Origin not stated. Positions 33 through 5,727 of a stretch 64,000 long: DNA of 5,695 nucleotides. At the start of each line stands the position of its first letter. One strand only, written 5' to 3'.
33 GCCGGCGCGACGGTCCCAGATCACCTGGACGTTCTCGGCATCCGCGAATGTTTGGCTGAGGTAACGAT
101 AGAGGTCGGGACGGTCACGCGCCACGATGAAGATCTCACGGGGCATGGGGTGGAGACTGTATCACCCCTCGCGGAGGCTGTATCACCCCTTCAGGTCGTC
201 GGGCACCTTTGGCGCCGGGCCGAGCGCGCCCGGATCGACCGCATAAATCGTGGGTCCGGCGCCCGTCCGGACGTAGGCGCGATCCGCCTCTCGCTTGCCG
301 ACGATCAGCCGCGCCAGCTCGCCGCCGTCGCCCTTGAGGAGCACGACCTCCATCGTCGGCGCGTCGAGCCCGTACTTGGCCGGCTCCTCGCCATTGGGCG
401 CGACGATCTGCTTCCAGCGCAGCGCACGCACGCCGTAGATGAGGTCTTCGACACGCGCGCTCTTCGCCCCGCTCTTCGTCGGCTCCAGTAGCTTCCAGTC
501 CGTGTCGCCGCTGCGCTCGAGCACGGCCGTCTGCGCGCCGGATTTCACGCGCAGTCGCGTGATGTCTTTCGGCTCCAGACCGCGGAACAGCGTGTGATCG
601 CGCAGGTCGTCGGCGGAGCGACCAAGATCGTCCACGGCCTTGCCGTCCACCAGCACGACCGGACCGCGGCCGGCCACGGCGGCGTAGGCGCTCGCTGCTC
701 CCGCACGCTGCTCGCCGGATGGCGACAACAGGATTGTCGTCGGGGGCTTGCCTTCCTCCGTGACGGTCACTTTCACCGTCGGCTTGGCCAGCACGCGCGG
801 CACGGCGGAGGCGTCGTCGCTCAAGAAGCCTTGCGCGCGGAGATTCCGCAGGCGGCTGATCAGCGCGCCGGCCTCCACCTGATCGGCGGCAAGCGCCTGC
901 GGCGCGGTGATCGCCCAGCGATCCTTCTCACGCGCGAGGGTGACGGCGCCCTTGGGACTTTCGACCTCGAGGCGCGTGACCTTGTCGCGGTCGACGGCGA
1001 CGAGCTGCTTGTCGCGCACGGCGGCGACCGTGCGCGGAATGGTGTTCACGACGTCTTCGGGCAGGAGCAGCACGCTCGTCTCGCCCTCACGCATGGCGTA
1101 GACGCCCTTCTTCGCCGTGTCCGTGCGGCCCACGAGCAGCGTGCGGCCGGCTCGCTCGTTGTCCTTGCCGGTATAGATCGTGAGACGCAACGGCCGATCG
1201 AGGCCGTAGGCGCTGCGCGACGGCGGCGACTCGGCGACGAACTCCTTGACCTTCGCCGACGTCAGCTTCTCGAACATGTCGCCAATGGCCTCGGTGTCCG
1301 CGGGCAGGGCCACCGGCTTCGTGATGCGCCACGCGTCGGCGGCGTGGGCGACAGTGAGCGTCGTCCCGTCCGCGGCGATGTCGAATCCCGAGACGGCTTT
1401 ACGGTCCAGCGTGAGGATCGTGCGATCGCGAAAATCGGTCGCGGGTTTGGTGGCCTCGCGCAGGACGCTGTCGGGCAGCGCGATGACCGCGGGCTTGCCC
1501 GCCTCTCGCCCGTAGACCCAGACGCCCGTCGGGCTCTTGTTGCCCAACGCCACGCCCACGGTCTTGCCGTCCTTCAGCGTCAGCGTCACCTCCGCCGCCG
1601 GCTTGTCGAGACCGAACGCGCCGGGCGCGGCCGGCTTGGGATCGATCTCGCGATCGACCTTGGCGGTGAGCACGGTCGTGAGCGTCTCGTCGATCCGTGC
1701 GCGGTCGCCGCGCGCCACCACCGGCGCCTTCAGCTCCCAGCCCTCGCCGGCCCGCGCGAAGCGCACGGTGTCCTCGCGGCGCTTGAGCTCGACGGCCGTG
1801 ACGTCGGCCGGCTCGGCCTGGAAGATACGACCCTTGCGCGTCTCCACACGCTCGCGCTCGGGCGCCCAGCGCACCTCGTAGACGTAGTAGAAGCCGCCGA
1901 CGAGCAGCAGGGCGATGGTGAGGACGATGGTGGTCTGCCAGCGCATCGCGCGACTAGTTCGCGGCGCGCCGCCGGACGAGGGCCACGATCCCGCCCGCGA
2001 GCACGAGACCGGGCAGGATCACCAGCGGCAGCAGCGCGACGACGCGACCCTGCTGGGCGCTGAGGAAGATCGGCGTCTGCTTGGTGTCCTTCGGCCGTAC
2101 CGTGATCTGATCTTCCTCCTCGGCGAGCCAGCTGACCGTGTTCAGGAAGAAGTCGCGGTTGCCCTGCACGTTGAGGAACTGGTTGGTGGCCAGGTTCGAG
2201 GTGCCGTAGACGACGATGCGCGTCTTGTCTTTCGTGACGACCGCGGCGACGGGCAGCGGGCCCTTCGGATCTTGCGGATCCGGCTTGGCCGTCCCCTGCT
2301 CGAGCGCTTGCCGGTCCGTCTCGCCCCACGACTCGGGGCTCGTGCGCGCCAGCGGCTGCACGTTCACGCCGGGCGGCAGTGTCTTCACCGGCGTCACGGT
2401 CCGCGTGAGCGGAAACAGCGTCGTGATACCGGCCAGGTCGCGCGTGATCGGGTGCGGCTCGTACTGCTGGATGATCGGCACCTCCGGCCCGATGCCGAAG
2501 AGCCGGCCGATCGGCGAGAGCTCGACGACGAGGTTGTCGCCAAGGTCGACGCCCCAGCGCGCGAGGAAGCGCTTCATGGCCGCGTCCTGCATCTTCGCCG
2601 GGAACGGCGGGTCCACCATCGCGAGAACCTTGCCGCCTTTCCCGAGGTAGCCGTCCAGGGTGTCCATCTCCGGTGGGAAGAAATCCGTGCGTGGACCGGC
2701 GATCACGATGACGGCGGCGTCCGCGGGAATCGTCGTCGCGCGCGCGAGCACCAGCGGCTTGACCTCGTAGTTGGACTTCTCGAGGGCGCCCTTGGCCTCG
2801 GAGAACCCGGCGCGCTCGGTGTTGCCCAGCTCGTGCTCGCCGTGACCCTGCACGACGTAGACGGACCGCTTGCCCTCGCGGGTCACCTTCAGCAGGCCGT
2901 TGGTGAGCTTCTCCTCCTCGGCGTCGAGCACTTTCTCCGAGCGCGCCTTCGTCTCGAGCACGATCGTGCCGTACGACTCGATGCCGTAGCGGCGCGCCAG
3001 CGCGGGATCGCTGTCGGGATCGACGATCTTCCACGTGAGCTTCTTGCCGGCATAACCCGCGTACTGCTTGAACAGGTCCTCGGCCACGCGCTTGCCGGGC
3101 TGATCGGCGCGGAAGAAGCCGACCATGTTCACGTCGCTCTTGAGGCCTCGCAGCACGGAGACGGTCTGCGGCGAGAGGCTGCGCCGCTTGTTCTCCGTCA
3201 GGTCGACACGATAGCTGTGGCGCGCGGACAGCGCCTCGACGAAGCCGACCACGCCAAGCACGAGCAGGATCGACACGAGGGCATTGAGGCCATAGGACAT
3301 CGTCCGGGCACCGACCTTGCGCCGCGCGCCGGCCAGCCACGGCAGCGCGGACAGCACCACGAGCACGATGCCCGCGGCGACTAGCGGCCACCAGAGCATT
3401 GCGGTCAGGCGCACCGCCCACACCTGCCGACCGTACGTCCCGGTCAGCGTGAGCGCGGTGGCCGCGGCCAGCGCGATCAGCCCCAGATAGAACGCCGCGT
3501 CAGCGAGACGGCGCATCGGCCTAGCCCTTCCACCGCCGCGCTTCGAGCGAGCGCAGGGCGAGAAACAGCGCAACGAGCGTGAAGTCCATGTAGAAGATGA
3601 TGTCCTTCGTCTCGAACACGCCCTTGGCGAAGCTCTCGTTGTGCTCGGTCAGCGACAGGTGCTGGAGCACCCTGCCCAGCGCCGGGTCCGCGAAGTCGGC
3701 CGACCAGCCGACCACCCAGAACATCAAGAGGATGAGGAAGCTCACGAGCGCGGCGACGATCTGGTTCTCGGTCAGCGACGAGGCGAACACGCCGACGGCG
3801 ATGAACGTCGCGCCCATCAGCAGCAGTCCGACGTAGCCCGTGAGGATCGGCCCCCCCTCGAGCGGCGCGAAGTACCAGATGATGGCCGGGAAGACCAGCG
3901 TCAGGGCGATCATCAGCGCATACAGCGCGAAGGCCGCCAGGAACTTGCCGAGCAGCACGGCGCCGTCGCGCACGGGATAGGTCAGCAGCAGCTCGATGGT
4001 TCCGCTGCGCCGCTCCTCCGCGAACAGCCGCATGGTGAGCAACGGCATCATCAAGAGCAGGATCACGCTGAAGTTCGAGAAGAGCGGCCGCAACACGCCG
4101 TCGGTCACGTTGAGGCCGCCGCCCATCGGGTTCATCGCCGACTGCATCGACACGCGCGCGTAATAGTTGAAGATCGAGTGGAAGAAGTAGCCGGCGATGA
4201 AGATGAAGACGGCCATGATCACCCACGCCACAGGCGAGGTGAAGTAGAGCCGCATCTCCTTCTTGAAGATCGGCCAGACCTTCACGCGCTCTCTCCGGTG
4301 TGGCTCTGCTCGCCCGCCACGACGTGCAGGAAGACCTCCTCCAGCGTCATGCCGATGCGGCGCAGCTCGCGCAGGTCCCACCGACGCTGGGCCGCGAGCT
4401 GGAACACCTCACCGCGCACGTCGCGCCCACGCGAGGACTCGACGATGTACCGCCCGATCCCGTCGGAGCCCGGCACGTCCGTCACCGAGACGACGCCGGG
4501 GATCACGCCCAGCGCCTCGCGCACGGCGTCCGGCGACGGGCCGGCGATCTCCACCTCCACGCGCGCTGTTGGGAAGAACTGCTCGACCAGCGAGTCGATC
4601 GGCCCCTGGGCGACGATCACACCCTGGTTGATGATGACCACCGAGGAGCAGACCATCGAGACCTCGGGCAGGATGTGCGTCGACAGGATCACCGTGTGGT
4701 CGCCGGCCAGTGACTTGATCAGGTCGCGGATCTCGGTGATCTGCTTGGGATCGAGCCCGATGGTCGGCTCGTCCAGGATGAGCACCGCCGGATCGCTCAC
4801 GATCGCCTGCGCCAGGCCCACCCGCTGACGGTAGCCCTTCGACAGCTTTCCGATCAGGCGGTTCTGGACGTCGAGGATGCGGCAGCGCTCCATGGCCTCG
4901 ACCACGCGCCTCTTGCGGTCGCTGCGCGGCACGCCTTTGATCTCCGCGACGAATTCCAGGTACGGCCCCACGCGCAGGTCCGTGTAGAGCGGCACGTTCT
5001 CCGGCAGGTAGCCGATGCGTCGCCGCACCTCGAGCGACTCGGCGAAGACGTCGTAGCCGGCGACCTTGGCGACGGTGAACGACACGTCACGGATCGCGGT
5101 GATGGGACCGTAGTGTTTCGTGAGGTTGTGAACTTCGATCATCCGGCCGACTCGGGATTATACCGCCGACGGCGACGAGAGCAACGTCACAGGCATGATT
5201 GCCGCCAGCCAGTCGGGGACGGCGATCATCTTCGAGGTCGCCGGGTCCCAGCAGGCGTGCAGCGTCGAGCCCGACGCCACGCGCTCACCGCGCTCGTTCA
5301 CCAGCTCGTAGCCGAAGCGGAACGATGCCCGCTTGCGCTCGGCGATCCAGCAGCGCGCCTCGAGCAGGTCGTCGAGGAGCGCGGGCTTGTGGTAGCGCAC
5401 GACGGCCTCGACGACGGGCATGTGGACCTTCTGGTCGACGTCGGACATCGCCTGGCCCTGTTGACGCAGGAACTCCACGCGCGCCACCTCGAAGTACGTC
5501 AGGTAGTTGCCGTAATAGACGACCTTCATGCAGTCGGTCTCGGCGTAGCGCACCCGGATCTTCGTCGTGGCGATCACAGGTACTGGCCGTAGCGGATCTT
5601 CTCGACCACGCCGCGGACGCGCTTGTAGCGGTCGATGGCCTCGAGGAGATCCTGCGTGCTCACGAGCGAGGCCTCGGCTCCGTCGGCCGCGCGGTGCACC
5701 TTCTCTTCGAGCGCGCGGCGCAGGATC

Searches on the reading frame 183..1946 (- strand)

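Call 72: search_protein_families(library=pfam, proteins=[window:183-1946:-], max_evalue=0.00001)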
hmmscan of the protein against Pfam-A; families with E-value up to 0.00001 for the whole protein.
window:183-1946:- (587 aa): 1 family
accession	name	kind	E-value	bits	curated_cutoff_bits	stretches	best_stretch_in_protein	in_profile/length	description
PF14238.11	DUF4340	-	2.4e-80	269.5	25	4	206-380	1-173/183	Domain of unknown function (DUF4340)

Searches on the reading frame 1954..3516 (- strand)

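Call 72: search_protein_families(library=pfam, proteins=[window:1954-3516:-], max_evalue=0.00001)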
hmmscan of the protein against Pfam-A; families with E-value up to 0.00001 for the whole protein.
window:1954-3516:- (520 aa): 3 families
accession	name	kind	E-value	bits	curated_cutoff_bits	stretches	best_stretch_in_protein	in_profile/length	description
PF09822.16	ABC_transp_aux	-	1.3e-32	113.6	34.7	1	216-459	1-287/288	ABC-type uncharacterized transport system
PF23357.1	DUF7088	-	2.1e-09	38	27.8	1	108-195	1-96/105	Domain of unknown function (DUF7088)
PF23355.1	IFT52_GIFT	-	3e-06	27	27.2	0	265-330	44-108/246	IFT52 GIFT domain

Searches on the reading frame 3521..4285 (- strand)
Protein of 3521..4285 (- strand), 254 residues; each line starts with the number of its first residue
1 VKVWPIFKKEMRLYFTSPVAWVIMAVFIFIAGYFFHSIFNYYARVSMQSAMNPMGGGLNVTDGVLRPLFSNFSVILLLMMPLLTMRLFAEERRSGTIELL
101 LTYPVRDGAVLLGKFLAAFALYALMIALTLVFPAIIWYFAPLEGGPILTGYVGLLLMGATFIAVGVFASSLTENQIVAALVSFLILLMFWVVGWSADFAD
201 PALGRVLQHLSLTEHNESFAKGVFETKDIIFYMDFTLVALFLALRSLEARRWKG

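Call 72: search_protein_families(library=pfam, proteins=[window:3521-4285:-], max_evalue=0.00001)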
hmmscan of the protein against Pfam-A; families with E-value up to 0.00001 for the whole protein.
window:3521-4285:- (254 aa): 5 families
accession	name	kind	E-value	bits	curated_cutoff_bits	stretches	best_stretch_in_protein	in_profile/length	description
PF12679.13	ABC2_membrane_2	-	2.2e-17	63.7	27.2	1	4-192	1-198/283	ABC-2 family transporter protein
PF12698.13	ABC2_membrane_3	-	4.5e-12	46.2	31.6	1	59-191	155-284/347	ABC-2 family transporter protein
PF12730.13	ABC2_membrane_4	-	3.8e-08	33.9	27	1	20-186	15-176/179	ABC-2 family transporter protein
PF01061.29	ABC2_membrane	-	3.9e-07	30.2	26.9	1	4-190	4-174/211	ABC-2 type transporter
PF13346.12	ABC2_membrane_5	-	4.7e-06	26.7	25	1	72-192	39-161/205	ABC-2 family transporter protein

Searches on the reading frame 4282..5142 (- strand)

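Call 72: search_protein_families(library=pfam, proteins=[window:4282-5142:-], max_evalue=0.00001)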
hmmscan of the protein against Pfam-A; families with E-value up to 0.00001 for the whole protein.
window:4282-5142:- (286 aa): 2 families
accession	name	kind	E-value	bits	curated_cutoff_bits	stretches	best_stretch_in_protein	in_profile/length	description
PF00005.33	ABC_tran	-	5.4e-13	50.1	25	1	35-127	53-136/137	ABC transporter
PF13304.12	AAA_21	-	6.2e-10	40.1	27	1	41-159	181-300/304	AAA domain, putative AbiEii toxin, Type IV TA system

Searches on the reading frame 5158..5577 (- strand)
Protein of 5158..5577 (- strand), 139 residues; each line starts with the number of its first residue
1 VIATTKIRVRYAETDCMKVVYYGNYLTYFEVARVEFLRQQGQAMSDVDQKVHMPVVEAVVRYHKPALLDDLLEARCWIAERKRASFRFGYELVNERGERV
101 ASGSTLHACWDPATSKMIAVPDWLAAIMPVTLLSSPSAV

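Call 72: search_protein_families(library=pfam, proteins=[window:5158-5577:-], max_evalue=0.00001)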
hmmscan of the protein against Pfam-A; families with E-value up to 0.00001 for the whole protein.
window:5158-5577:- (139 aa): 2 families
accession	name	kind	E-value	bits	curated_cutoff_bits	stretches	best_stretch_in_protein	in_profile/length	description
PF13279.12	4HBT_2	-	1.3e-15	58.4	25.5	1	9-126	1-120/122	Thioesterase-like superfamily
PF03061.28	4HBT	-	4.6e-15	56.1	20.6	1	18-100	2-78/79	Thioesterase superfamily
